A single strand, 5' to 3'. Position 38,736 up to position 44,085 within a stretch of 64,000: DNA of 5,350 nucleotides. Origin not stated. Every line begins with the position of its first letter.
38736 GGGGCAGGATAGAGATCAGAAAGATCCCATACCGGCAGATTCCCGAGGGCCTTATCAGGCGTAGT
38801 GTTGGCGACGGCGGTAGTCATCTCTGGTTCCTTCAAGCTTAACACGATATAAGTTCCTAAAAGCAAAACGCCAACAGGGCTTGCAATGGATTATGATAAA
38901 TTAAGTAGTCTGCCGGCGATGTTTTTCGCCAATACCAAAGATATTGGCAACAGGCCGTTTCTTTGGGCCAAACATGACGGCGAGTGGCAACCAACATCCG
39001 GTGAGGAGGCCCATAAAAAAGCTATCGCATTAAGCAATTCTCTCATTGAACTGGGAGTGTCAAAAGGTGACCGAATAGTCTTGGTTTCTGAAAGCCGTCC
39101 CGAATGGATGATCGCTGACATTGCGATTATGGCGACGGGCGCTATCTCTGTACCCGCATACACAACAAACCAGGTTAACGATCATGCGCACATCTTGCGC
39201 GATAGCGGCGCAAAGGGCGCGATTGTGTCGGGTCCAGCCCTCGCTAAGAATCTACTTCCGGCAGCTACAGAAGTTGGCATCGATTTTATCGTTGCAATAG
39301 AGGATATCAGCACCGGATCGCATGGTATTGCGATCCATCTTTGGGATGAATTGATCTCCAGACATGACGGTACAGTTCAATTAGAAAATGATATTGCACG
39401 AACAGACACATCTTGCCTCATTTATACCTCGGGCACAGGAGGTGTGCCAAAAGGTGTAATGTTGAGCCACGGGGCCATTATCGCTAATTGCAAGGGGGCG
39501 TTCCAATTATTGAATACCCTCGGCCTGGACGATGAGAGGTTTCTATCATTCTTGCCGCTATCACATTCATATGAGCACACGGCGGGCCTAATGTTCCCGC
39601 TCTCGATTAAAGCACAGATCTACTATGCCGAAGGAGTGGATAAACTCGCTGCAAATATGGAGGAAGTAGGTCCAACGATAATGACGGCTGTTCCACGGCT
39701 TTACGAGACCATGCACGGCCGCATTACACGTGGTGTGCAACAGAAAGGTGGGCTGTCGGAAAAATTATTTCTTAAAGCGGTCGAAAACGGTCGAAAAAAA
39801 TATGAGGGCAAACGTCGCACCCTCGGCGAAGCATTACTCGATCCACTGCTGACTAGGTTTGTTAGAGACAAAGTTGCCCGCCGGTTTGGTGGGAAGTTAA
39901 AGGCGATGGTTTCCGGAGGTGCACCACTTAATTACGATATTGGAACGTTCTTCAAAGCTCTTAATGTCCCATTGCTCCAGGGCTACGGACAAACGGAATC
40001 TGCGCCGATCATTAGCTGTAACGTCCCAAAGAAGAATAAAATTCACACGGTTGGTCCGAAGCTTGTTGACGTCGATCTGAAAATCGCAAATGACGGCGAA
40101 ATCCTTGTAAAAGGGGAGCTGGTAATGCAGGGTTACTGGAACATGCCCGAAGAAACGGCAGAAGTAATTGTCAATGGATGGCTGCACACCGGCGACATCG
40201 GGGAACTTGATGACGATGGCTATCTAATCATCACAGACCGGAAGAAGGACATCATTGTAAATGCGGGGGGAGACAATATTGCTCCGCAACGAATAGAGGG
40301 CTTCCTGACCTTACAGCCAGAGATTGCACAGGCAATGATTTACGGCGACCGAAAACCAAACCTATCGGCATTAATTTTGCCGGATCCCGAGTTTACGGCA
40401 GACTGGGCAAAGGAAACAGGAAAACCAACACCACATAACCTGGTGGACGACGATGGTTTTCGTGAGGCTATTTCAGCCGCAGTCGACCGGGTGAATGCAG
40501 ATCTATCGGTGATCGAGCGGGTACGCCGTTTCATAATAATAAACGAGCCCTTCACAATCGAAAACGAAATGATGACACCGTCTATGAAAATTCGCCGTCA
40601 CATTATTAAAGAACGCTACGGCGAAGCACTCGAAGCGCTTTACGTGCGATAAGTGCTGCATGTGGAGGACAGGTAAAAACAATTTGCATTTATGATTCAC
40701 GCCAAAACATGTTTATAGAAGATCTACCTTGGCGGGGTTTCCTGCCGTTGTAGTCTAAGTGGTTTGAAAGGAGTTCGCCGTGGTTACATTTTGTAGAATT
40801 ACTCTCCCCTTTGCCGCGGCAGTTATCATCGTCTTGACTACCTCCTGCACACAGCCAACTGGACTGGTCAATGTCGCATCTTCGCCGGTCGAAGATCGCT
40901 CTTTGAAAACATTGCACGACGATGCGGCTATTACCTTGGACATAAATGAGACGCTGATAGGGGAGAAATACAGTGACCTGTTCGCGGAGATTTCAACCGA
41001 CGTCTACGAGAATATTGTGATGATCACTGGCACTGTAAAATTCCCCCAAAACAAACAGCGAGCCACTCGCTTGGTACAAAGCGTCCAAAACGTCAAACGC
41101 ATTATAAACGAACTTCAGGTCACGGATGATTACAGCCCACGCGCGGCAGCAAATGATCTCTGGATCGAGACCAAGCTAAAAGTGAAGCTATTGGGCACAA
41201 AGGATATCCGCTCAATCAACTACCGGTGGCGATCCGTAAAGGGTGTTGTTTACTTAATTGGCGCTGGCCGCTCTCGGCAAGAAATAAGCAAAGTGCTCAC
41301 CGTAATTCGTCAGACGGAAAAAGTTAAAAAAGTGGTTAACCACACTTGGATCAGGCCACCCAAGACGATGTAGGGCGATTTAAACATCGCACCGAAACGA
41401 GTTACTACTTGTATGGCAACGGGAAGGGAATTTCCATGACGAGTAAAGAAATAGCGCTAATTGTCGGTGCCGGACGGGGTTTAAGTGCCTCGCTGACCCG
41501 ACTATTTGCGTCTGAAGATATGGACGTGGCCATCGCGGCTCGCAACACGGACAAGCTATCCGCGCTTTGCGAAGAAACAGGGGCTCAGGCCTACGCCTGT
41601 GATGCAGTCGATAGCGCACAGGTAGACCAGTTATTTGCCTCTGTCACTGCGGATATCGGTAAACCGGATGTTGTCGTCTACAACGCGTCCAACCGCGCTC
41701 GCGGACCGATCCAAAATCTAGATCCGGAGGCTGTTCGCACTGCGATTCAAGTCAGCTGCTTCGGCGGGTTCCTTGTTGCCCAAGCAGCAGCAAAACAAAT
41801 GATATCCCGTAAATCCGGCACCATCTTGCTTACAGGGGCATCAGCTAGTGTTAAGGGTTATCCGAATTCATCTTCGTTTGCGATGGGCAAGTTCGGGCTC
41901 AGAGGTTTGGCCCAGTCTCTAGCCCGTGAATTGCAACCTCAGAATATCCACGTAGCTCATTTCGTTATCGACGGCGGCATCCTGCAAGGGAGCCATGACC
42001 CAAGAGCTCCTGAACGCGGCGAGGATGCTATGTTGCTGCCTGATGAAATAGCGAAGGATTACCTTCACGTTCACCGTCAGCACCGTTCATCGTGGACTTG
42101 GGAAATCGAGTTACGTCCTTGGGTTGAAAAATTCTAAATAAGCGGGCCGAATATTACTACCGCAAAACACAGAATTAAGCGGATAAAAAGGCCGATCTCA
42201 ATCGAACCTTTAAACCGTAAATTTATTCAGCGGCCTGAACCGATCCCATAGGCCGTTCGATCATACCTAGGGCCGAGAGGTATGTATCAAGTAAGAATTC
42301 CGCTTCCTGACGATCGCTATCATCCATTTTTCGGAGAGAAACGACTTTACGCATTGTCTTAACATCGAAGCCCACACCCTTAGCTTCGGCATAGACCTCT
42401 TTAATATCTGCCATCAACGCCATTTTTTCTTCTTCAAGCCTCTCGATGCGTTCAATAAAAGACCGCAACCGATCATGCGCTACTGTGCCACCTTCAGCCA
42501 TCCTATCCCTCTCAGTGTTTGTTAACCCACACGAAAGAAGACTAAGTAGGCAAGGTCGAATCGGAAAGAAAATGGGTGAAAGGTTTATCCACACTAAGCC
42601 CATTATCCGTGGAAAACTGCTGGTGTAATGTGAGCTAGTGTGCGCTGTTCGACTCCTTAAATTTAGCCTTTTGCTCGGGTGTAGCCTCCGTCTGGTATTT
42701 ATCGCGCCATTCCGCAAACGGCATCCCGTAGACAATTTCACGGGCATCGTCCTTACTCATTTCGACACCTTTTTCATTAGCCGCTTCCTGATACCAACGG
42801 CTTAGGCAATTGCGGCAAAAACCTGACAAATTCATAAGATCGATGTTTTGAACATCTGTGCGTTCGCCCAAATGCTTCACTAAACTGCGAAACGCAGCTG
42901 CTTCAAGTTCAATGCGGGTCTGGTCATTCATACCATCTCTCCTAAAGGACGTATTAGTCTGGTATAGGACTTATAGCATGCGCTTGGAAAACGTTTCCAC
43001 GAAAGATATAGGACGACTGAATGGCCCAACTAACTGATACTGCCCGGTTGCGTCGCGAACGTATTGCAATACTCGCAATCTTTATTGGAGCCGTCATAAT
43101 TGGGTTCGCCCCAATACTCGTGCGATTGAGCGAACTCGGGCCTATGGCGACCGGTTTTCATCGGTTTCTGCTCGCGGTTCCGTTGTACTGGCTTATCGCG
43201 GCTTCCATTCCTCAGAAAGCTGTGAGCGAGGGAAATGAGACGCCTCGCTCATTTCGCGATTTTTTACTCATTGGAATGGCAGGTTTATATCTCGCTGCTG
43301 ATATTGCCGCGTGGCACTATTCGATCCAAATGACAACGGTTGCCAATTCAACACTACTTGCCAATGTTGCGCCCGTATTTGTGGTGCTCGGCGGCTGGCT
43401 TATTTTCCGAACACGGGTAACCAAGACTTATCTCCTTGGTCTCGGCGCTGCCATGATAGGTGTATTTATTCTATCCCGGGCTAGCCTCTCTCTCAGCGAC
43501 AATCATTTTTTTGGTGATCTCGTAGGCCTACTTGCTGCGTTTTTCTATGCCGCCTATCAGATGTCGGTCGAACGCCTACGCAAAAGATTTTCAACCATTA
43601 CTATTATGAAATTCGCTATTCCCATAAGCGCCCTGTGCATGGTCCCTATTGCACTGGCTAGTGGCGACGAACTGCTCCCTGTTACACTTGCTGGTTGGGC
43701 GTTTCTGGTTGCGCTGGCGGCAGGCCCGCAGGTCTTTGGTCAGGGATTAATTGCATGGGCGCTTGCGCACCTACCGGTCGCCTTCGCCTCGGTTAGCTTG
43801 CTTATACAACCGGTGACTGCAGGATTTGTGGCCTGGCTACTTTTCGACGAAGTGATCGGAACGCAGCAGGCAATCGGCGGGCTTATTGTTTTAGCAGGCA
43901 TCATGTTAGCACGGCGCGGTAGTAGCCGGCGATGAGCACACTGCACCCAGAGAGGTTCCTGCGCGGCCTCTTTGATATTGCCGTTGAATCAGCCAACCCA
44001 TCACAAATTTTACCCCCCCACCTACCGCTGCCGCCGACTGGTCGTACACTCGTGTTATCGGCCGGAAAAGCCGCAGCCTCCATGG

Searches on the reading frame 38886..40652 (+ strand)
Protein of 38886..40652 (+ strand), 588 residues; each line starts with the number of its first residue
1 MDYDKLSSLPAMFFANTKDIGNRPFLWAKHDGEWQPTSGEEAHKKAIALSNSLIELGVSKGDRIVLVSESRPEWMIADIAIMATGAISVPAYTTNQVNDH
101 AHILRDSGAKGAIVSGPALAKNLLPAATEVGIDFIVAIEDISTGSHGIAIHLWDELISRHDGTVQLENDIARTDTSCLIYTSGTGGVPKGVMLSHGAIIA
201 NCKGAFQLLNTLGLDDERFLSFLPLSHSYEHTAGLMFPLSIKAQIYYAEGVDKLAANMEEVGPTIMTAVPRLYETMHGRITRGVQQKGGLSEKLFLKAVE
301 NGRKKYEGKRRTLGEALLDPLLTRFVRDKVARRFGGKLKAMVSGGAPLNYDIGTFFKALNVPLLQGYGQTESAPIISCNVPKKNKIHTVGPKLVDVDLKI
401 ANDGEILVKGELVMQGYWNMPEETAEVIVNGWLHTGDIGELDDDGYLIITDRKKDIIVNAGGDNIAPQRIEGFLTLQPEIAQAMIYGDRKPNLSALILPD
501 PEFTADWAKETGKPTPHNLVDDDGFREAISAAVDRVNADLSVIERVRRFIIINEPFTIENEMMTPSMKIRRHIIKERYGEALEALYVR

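Call 28: search_protein_families(library=ncbifam, proteins=[window:38886-40652:+])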
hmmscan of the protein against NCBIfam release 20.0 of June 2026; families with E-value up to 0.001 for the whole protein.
window:38886-40652:+ (588 aa): 102 families (the best 25 are shown)
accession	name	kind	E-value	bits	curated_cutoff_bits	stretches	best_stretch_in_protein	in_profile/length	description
NF038343.1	ligase_FadD11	exception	1.2e-82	278.2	950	1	47-587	39-582/585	fatty acid--CoA ligase FadD11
NF004837.0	PRK06187.1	subfamily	1.2e-70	238.3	476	2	336-487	286-455/531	long-chain-fatty-acid--CoA ligase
NF005801.1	PRK07656.1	equivalog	3.5e-56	190.9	657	2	363-487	308-436/500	FadD3 family acyl-CoA ligase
NF004114.0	PRK05605.1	equivalog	4.4e-55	187.1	766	2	339-490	341-505/575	long-chain-fatty-acid--CoA ligase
NF002966.0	PRK03640.1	equivalog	4.3e-47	160.8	556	2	321-488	239-416/483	o-succinylbenzoate--CoA ligase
NF006181.0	PRK08314.1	subfamily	5.6e-47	160.2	705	2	337-491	320-489/563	long-chain-fatty-acid--CoA ligase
TIGR01923.1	menE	equivalog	1.1e-46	159.7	330.15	2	322-487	212-381/442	o-succinylbenzoate--CoA ligase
NF005702.0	PRK07514.1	subfamily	6.6e-46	156.7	558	2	329-491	263-437/506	malonyl-CoA synthase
NF006182.0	PRK08316.1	subfamily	1.5e-45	155.7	663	2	362-487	314-450/523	fatty acyl-CoA synthetase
NF041592.1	carboxyl_red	equivalog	8.9e-45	152.8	1300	1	35-587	76-620/1160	carboxylic acid reductase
NF005220.0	PRK06710.1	equivalog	4.2e-44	150.6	1116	2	338-482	325-481/563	long-chain-fatty-acid--CoA ligase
NF009233.0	PRK12583.1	subfamily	6.7e-44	150.2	832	2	364-487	347-483/558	fatty acid CoA ligase family protein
NF052269.1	Staph_lig_FadD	equivalog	3.2e-43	147.8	650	2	337-491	266-430/499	long-chain-fatty-acid--CoA ligase FadD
NF006523.0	PRK08974.1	equivalog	9.3e-42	142.9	884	2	337-487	326-487/561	long-chain-fatty-acid--CoA ligase FadD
NF004511.1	PRK05852.1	equivalog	1.5e-39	136.1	650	2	321-488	260-438/505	FadD7 family fatty acid--CoA ligase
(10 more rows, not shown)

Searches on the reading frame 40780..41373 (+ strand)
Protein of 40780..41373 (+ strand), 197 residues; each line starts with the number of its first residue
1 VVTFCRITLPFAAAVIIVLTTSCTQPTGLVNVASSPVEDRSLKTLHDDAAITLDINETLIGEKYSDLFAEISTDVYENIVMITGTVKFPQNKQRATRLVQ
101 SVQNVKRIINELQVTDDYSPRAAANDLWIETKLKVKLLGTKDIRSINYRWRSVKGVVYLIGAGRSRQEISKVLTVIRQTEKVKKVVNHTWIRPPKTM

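Call 28: search_protein_families(library=ncbifam, proteins=[window:40780-41373:+])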
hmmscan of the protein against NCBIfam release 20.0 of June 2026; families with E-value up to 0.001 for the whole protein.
window:40780-41373:+ (197 aa): 2 families
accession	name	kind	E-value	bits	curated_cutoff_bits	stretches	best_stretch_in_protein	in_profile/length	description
NF008247.1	PRK11023.1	equivalog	2.2e-15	57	184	1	31-187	34-186/192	division/outer membrane stress-associated lipid-binding lipoprotein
NF007858.0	PRK10568.1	equivalog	5.2e-12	45.8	174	1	44-190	56-203/206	molecular chaperone OsmY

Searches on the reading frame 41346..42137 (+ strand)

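Call 28: search_protein_families(library=ncbifam, proteins=[window:41346-42137:+])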
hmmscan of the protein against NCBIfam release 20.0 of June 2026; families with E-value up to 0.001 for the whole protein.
window:41346-42137:+ (263 aa): 207 families (the best 25 are shown)
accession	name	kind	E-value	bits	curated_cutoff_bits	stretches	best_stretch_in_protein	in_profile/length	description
NF005806.0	PRK07666.1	equivalog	1.7e-28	99.6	286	1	34-205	7-183/239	3-ketoacyl-ACP reductase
NF005594.0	PRK07326.1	equivalog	5.1e-28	98.2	271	1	32-258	4-231/237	SDR family oxidoreductase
NF009050.0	PRK12384.1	equivalog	8.1e-26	91.2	307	1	34-214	2-189/259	sorbitol-6-phosphate dehydrogenase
NF009466.0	PRK12826.1-2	subfamily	2.1e-25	89.6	222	1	34-213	3-188/248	3-oxoacyl-ACP reductase FabG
NF005559.1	PRK07231.1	subfamily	9.9e-25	87.5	215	1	34-204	4-179/249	glucose 1-dehydrogenase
NF006114.0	PRK08263.1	subfamily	7.9e-24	84.3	290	1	34-204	3-175/280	short chain dehydrogenase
NF005495.0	PRK07109.1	subfamily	1.6e-23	83.6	264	1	31-204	5-183/334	SDR family oxidoreductase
NF005672.0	PRK07454.1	equivalog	5.5e-23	81.4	234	1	31-248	3-226/241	SDR family oxidoreductase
NF047923.1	pyridox_DH_SDR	equivalog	8.3e-23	81.2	325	1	34-205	3-176/243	pyridoxal 4-dehydrogenase, SDR-type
NF004825.0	PRK06181.1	equivalog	8.4e-23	81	215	1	33-205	5-182/268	SDR family oxidoreductase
NF005893.0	PRK07856.1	equivalog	1.7e-22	80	255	1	33-207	8-178/255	SDR family oxidoreductase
TIGR02415.1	23BDH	subfamily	2.6e-22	79.5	304.35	1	36-206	2-178/254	acetoin reductase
NF005909.0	PRK07890.1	subfamily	2.7e-22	79.3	258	1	33-205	6-183/260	short chain dehydrogenase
TIGR01830.1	3oxo_ACP_reduc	equivalog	5.1e-22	78.7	297.75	1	37-204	1-174/239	3-oxoacyl-[acyl-carrier-protein] reductase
NF004198.0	PRK05653.1-3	equivalog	5.9e-22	78.3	296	1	32-204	5-182/248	3-oxoacyl-ACP reductase FabG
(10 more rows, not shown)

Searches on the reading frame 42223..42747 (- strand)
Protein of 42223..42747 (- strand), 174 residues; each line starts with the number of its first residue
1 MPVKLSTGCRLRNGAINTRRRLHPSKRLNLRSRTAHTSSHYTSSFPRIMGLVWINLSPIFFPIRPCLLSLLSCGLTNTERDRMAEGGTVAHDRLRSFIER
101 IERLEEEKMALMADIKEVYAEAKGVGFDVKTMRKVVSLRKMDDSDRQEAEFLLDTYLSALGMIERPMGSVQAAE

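Call 69: search_protein_families(library=pfam, proteins=[window:42223-42747:-])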
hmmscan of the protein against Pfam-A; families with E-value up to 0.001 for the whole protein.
window:42223-42747:- (174 aa): 1 family
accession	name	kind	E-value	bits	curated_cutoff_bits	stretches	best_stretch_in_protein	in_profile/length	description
PF10073.14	GapR_DNA-bd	-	3.8e-34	116.5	22.6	1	90-161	1-72/72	GapR-like, DNA-binding domain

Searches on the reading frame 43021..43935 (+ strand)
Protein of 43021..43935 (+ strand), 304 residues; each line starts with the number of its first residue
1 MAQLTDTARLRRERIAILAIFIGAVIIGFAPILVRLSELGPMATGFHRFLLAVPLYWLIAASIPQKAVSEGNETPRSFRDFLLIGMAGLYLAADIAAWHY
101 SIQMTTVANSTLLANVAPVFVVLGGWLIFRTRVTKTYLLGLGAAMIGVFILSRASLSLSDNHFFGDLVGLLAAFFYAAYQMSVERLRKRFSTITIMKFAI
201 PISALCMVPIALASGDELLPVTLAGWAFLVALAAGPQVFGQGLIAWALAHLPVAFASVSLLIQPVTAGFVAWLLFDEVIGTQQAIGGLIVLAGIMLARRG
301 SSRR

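Call 69: search_protein_families(library=pfam, proteins=[window:43021-43935:+])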
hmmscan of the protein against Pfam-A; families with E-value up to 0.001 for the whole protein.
window:43021-43935:+ (304 aa): 1 family
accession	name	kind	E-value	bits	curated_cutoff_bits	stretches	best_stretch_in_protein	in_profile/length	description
PF00892.27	EamA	-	5.3e-32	111.4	28.2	2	164-297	2-133/135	EamA-like transporter family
